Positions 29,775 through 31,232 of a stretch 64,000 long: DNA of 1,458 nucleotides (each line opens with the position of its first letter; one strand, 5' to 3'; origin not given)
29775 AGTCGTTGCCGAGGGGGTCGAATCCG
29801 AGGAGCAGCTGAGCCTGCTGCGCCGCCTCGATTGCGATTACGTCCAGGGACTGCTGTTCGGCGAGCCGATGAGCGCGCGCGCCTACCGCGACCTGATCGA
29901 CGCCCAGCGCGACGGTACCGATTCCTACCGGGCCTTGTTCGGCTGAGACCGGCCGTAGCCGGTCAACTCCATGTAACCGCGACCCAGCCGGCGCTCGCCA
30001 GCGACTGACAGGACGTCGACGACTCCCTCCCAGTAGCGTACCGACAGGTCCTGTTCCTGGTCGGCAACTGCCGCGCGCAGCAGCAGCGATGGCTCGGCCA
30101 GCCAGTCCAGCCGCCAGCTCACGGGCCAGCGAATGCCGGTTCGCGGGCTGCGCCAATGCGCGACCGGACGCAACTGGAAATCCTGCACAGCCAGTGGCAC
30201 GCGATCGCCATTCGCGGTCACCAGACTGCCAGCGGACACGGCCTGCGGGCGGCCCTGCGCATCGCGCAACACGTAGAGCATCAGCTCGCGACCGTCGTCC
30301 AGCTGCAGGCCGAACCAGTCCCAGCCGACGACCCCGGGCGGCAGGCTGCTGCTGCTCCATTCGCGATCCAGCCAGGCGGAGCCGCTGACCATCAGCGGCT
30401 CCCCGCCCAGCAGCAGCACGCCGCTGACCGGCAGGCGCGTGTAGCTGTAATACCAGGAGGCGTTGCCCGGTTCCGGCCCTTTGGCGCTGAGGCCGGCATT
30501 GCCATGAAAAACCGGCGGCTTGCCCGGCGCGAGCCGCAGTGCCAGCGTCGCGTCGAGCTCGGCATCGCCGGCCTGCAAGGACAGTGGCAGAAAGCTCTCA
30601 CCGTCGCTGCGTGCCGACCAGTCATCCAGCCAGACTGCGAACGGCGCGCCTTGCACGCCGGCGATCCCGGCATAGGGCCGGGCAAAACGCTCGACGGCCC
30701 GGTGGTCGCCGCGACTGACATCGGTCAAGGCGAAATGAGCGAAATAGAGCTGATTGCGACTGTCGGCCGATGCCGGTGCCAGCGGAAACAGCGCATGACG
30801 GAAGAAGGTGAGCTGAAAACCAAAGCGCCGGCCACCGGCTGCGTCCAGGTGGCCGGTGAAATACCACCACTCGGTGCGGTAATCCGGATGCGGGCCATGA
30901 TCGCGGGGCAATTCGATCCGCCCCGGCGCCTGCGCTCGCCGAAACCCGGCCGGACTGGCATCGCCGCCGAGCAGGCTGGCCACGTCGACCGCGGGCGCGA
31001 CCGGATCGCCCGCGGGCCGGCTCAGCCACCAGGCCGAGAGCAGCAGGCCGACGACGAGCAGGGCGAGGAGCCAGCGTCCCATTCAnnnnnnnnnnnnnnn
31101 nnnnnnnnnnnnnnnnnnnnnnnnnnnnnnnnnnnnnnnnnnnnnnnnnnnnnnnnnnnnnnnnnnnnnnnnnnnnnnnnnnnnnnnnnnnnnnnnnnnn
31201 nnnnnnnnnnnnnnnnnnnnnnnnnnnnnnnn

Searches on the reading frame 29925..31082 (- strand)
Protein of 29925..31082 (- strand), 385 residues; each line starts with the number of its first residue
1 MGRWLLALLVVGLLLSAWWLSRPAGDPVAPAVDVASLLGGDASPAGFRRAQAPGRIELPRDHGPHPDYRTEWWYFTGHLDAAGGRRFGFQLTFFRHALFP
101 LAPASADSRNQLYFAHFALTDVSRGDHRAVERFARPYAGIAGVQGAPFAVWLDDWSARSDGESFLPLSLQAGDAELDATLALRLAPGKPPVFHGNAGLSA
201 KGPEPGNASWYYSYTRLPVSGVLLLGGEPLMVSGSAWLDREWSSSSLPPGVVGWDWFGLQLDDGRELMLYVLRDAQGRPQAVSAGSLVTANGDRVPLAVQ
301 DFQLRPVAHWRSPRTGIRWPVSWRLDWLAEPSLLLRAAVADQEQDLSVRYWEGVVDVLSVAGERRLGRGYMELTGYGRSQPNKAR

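Call 67: search_protein_families(library=pfam, proteins=[window:29925-31082:-], max_evalue=0.00001)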
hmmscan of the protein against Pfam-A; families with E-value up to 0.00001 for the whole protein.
window:29925-31082:- (385 aa): 2 families
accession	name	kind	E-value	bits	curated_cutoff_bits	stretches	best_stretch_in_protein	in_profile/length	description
PF07143.17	CrtC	-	8.4e-58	196.2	22.5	1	70-244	1-168/168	CrtC N-terminal lipocalin domain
PF17186.10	Lipocalin_9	-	2.7e-38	131.5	26.2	1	248-376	2-131/131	Lipocalin-like domain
